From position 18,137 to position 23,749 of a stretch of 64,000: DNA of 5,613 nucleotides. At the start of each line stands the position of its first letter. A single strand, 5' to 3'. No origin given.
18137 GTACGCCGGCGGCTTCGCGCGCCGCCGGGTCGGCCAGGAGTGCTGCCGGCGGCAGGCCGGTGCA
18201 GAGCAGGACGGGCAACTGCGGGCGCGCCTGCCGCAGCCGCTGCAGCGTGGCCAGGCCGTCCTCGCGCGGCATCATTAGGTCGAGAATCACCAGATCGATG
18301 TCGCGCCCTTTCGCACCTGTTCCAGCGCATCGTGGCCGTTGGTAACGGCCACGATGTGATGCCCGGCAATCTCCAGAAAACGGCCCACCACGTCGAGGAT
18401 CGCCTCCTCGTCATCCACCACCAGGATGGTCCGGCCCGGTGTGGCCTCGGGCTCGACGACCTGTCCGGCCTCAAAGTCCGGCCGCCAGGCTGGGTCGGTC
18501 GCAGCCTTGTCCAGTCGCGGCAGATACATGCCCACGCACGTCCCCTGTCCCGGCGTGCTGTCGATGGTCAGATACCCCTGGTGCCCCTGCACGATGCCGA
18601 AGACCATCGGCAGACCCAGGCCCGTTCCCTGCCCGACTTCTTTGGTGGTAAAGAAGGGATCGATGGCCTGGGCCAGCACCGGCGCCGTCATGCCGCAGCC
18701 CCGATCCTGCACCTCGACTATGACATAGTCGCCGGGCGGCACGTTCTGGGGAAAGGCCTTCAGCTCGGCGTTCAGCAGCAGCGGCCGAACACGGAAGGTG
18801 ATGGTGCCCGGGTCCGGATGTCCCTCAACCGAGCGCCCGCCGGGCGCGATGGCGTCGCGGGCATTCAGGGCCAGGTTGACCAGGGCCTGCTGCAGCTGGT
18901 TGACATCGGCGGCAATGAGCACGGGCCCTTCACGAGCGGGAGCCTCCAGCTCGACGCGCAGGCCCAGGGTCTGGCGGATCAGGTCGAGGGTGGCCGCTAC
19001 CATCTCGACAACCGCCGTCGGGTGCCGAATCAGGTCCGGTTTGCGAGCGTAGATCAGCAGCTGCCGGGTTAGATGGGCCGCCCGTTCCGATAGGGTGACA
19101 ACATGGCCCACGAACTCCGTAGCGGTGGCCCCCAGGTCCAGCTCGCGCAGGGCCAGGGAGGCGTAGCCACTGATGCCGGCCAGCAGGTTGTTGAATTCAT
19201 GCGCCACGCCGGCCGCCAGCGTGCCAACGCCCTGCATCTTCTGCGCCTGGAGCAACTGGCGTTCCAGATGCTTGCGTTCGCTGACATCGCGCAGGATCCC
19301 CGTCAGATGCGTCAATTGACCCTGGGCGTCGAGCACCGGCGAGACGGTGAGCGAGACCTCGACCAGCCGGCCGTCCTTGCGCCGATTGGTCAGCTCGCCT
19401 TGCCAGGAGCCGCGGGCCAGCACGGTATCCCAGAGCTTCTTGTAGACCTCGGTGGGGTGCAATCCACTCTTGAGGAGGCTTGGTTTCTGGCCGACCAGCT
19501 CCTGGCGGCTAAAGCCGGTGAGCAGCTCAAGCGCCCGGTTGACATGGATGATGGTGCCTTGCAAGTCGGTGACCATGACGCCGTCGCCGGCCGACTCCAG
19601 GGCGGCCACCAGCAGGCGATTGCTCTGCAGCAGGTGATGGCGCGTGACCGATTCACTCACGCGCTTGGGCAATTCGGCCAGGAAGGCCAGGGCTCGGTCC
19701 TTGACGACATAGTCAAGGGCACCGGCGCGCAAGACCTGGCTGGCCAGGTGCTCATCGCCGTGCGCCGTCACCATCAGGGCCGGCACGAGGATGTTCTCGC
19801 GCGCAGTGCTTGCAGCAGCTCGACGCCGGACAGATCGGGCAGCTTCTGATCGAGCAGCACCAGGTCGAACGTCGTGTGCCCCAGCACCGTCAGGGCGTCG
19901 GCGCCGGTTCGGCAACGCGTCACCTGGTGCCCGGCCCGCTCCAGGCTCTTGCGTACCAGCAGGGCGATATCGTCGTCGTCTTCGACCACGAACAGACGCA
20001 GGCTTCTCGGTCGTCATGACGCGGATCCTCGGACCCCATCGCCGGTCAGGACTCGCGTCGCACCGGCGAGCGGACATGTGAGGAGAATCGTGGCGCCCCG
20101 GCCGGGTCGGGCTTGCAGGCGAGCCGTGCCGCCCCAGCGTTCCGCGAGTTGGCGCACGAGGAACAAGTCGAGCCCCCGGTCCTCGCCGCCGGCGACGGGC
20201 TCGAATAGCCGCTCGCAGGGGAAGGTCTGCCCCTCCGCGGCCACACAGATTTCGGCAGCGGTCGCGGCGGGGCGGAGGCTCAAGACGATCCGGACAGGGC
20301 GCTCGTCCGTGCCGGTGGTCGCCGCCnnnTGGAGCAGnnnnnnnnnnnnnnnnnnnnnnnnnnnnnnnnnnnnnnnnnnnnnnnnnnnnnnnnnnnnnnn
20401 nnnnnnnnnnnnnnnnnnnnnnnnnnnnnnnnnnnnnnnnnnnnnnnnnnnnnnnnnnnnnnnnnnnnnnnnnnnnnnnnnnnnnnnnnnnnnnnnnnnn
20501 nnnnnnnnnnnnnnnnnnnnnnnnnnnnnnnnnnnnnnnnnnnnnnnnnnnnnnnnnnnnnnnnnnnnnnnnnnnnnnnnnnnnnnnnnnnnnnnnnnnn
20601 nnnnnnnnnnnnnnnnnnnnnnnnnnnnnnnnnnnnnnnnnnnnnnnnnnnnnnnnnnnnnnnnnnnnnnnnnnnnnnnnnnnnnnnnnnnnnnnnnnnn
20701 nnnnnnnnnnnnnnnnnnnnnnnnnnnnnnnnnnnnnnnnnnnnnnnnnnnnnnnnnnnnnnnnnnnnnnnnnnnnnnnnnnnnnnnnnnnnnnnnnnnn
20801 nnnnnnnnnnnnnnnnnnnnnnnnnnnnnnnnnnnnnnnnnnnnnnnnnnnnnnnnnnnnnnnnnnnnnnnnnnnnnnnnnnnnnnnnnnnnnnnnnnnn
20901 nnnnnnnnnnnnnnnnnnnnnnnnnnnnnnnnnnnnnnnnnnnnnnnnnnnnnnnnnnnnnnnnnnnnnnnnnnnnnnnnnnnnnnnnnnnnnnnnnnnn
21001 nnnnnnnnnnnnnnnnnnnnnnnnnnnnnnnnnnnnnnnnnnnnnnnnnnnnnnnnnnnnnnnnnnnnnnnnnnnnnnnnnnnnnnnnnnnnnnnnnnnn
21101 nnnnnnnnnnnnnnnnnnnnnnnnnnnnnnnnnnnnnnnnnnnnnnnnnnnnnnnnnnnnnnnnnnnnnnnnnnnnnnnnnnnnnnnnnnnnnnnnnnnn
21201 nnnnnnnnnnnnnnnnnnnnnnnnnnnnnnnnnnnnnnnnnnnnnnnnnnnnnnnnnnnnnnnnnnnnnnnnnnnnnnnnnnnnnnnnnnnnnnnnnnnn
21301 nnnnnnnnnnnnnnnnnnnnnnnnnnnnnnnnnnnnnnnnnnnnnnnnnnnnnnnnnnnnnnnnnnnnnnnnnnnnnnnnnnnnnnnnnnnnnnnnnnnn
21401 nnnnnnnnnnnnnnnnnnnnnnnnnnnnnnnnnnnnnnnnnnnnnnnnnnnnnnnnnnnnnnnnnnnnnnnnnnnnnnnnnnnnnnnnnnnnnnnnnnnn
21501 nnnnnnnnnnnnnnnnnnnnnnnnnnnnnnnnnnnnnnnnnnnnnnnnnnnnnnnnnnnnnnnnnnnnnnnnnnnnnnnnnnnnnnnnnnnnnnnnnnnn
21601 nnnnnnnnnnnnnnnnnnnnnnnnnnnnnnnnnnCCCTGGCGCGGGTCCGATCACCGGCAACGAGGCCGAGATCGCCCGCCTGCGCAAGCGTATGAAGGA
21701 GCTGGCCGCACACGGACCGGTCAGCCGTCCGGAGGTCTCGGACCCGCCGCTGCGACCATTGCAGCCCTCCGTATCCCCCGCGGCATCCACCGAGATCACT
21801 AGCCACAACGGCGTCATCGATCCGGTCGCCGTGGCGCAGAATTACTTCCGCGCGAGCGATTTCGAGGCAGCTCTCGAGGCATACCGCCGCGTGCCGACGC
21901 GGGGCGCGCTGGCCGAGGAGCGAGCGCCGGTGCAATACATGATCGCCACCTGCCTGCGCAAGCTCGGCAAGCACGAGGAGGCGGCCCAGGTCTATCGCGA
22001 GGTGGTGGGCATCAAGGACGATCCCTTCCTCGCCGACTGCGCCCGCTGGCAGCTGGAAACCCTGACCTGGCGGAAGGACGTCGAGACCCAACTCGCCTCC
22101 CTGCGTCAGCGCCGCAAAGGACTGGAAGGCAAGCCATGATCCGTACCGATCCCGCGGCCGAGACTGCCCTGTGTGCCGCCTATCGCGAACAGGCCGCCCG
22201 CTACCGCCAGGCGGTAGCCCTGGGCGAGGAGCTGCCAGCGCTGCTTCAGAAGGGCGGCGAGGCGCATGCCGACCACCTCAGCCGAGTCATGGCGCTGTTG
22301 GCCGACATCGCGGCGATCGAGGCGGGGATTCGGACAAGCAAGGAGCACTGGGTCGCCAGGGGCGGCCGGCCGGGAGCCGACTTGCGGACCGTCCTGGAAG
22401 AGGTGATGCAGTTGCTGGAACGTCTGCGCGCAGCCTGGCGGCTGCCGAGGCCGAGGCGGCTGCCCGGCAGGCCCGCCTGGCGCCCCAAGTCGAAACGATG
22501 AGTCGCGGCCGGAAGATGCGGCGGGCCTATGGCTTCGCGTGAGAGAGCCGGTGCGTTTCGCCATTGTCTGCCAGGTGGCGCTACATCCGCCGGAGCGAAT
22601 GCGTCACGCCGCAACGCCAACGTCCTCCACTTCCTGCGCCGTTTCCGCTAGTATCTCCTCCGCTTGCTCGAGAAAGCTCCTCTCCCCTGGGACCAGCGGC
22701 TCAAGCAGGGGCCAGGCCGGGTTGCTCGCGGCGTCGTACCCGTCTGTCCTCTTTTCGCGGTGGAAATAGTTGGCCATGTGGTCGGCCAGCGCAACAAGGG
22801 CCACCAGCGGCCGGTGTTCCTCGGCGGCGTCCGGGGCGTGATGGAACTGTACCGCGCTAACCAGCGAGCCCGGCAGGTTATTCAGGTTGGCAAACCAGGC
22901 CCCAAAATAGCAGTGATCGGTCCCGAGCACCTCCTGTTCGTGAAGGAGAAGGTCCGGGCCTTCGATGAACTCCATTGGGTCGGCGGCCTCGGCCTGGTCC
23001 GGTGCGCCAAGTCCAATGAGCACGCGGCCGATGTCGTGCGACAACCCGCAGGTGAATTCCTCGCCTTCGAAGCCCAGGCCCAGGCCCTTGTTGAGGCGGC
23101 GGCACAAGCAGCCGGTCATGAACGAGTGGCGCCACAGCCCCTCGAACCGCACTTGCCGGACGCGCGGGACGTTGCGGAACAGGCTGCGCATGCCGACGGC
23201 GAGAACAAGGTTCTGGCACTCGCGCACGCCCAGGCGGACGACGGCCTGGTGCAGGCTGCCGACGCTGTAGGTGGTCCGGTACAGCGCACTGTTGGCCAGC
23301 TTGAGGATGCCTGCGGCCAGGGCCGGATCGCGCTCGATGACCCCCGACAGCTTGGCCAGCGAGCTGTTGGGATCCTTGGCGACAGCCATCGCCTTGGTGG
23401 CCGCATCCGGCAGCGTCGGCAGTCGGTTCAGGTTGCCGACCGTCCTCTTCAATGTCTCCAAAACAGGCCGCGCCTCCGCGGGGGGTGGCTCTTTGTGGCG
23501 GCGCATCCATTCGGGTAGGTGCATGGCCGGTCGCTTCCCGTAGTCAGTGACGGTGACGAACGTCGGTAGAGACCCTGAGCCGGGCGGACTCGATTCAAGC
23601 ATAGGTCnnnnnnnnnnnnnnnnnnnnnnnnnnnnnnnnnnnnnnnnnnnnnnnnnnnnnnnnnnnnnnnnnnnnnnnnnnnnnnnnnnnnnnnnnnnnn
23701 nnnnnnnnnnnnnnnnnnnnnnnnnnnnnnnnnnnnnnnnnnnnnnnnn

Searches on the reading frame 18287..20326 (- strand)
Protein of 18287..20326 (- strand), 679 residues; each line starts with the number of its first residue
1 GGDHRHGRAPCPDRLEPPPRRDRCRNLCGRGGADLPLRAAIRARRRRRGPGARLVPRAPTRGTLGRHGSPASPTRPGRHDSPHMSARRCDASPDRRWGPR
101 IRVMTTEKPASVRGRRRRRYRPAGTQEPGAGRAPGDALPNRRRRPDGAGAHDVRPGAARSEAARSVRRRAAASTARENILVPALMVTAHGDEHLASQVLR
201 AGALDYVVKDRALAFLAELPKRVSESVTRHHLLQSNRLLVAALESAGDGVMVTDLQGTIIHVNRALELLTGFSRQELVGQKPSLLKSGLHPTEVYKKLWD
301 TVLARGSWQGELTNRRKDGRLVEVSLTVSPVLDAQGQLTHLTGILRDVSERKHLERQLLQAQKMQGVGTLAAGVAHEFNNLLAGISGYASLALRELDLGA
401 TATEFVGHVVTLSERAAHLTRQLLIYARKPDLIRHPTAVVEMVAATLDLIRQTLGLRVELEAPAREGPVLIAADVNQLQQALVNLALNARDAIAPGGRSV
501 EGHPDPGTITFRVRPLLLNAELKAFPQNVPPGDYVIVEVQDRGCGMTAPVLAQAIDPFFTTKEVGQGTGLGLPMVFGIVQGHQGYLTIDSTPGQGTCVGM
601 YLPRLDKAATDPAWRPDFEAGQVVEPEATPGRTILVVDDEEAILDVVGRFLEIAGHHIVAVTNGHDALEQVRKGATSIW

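Call 63: search_protein_families(library=pfam, proteins=[window:18287-20326:-], max_evalue=0.001)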
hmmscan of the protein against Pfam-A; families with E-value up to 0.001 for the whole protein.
window:18287-20326:- (679 aa): 8 families
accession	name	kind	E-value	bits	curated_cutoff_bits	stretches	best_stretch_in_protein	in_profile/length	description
PF00989.32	PAS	-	2.6e-22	79.4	22.6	1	239-348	3-113/113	PAS fold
PF13426.13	PAS_9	-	2.3e-17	63.6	27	1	248-350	2-103/103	PAS domain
PF02518.31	HATPase_c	-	2.9e-17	63.5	26.4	1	474-604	2-109/111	Histidine kinase-, DNA gyrase B-, and HSP90-like ATPase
PF08448.16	PAS_4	-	3e-13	50.4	23.1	1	243-352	1-109/110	PAS fold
PF00072.30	Response_reg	-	1.7e-10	41.5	30.2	1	634-674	1-41/111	Response regulator receiver domain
PF08447.18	PAS_3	-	9e-09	35.9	25.6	1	259-344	1-88/89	PAS fold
PF00512.31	HisKA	-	2.6e-08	34.2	26.9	1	369-429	4-63/66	His Kinase A (phospho-acceptor) domain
PF13188.13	PAS_8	-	1e-06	28.8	21.8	1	241-277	5-38/65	PAS domain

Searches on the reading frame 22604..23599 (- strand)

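Call 63: search_protein_families(library=pfam, proteins=[window:22604-23599:-], max_evalue=0.001)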
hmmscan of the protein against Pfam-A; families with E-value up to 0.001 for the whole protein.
window:22604-23599:- (331 aa): 2 families
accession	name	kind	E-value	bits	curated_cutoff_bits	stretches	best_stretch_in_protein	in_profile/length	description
PF08668.18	HDOD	-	7.1e-47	159.9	22.9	1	60-256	1-196/196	HDOD domain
PF01966.28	HD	-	0.00029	21.6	22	0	156-277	2-115/116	HD domain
